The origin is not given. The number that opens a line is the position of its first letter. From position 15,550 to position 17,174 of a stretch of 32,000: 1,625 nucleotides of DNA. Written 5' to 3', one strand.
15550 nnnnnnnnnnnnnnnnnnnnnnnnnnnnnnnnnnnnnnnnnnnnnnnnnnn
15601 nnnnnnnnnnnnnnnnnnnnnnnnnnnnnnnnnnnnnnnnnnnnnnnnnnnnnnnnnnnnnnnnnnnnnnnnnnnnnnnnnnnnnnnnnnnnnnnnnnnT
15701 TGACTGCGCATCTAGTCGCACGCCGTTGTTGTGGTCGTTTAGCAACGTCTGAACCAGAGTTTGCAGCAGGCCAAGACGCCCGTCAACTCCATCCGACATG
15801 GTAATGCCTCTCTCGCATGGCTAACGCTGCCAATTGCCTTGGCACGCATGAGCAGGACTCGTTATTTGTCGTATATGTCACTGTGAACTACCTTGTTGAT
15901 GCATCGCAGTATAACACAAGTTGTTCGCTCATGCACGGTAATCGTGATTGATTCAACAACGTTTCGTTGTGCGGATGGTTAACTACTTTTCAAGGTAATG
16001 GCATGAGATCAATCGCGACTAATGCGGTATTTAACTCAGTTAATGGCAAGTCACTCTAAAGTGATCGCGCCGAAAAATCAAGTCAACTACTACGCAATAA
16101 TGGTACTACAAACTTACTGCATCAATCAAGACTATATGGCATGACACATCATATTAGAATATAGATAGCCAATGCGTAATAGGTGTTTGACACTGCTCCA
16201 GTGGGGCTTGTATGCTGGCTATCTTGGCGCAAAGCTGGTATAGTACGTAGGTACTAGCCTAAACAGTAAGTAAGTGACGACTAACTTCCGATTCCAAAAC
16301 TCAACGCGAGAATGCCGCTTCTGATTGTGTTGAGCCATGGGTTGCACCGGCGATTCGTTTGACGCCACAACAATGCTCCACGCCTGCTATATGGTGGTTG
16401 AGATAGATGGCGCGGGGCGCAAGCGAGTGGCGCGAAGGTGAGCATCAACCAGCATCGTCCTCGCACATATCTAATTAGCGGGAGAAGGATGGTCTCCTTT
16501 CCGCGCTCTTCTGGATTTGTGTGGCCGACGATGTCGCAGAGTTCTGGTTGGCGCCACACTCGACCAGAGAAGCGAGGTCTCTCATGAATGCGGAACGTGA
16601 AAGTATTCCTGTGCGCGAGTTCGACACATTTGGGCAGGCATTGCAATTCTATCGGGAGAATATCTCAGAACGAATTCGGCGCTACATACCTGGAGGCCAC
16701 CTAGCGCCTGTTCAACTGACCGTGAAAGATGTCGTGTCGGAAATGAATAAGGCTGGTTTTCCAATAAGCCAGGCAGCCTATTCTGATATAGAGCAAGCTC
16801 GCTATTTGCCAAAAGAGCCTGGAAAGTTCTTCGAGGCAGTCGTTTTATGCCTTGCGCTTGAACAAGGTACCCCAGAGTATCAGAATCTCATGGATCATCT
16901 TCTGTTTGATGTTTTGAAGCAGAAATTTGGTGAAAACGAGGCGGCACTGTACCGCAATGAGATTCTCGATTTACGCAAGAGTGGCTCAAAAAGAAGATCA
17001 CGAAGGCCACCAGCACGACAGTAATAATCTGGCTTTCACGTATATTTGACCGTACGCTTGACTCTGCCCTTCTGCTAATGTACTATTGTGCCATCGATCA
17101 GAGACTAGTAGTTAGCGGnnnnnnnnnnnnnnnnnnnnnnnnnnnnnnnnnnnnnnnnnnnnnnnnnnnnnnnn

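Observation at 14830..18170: Lower-GC island with an unrecognisable 311-aa protein (R-x4-H) divergent from an operon of two XRE-like paralogs and a helical protein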

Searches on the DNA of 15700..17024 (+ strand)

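Call 68: search_rna_families(source=window, start=15700, end=16700, threshold=evalue, max_evalue=1)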
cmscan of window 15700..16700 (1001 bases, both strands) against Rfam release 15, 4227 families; matches with E-value up to 1: 0.
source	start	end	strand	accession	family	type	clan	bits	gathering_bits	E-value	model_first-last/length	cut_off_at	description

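Call 69: search_rna_families(sources=[L010, L007, L016, L018, L023], threshold=evalue, max_evalue=0.1)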
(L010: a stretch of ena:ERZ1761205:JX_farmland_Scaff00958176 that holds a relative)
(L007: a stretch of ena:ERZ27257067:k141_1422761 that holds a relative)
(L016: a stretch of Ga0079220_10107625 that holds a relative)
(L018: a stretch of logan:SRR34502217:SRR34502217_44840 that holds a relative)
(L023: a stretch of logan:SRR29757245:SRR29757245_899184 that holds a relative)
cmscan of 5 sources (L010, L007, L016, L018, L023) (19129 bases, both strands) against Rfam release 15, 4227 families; matches with E-value up to 0.1: 0.
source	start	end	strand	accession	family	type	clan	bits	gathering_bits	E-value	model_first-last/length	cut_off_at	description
